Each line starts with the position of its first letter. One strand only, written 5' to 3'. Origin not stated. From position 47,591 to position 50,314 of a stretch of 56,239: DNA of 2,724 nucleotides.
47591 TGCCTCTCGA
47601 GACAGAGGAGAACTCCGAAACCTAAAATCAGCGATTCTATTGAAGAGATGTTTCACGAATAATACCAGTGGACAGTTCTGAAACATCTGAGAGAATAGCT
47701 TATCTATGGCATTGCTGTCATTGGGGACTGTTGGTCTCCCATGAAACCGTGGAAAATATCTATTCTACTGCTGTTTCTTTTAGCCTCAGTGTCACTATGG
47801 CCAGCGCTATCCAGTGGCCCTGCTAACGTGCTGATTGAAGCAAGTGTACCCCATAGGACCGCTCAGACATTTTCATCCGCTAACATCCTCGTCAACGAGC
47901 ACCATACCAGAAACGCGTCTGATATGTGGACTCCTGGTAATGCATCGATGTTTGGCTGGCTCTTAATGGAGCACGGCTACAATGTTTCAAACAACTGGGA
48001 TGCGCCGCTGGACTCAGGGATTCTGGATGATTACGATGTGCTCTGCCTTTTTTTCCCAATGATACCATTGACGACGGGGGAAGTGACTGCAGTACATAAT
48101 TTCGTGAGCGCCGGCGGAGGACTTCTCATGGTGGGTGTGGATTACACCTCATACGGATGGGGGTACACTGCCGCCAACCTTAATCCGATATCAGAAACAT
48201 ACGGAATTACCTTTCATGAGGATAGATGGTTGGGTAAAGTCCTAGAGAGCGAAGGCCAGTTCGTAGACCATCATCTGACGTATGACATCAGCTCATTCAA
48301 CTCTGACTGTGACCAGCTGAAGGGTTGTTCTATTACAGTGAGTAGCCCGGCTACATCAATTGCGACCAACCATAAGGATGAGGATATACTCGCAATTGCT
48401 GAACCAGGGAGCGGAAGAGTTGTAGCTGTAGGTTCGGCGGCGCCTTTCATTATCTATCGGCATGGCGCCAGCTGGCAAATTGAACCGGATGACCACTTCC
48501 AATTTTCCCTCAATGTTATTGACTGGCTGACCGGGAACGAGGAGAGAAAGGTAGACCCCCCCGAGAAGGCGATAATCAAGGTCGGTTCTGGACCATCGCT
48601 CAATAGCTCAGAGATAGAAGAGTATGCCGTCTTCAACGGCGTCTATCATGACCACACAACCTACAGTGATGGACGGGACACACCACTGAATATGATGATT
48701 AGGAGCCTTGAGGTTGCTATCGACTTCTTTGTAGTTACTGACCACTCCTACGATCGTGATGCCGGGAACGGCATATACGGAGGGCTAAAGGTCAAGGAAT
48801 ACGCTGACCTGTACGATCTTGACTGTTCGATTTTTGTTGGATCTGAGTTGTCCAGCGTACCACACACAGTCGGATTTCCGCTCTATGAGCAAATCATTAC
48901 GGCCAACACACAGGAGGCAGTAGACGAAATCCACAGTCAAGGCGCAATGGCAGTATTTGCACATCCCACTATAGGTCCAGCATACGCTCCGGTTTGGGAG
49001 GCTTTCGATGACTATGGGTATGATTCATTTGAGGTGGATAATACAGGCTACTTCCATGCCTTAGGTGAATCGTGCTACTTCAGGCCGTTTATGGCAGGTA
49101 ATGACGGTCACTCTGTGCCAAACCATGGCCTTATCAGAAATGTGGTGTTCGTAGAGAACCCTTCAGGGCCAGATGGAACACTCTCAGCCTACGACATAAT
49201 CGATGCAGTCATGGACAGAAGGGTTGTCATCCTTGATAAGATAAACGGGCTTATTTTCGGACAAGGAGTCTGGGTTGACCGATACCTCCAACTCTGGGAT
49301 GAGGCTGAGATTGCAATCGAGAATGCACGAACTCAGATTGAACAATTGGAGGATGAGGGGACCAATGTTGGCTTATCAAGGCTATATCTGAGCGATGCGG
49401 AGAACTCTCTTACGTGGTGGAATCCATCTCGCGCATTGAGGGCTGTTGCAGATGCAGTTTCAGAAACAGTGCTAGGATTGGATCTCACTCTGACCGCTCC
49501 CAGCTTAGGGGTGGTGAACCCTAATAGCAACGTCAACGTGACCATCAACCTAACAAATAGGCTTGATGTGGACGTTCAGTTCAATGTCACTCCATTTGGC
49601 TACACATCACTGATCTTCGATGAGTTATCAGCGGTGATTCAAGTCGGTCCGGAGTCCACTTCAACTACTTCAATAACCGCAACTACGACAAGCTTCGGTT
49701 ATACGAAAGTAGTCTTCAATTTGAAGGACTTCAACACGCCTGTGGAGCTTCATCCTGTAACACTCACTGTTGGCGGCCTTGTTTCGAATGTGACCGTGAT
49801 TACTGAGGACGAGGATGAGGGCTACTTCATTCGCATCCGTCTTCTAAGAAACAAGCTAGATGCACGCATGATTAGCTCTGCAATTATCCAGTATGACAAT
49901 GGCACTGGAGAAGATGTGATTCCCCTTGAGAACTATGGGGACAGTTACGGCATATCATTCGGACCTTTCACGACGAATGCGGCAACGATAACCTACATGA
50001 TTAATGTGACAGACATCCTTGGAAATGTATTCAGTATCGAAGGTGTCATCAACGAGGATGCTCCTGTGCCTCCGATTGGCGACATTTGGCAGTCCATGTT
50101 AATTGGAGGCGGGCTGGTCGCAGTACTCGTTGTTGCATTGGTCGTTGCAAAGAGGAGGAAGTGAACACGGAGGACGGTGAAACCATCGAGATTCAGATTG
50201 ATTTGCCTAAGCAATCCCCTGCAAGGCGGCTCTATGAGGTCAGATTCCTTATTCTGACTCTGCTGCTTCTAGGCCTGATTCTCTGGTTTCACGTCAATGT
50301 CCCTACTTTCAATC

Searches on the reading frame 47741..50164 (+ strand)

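Call 17: search_protein_families(library=pfam, proteins=[window:47741-50164:+], max_evalue=1)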
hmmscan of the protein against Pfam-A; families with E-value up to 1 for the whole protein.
window:47741-50164:+ (807 aa): 6 families
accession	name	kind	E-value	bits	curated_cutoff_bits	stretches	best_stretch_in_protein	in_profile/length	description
PF09822.16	ABC_transp_aux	-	0.00037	20.3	34.7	1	80-161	29-117/288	ABC-type uncharacterized transport system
PF14408.11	Actino_peptide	-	0.014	15.9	25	1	623-650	18-45/58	Ribosomally synthesised peptide in actinomycetes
PF23355.1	IFT52_GIFT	-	0.014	15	27.2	1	80-161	29-106/246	IFT52 GIFT domain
PF14258.12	DUF4350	-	0.074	13.8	30.4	1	75-236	16-163/181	Domain of unknown function (DUF4350)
PF07090.17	GATase1_like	-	0.09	12.8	27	1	116-264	98-246/247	Putative glutamine amidotransferase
PF02811.25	PHP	-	0.2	12.4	26.4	1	302-396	2-87/164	PHP domain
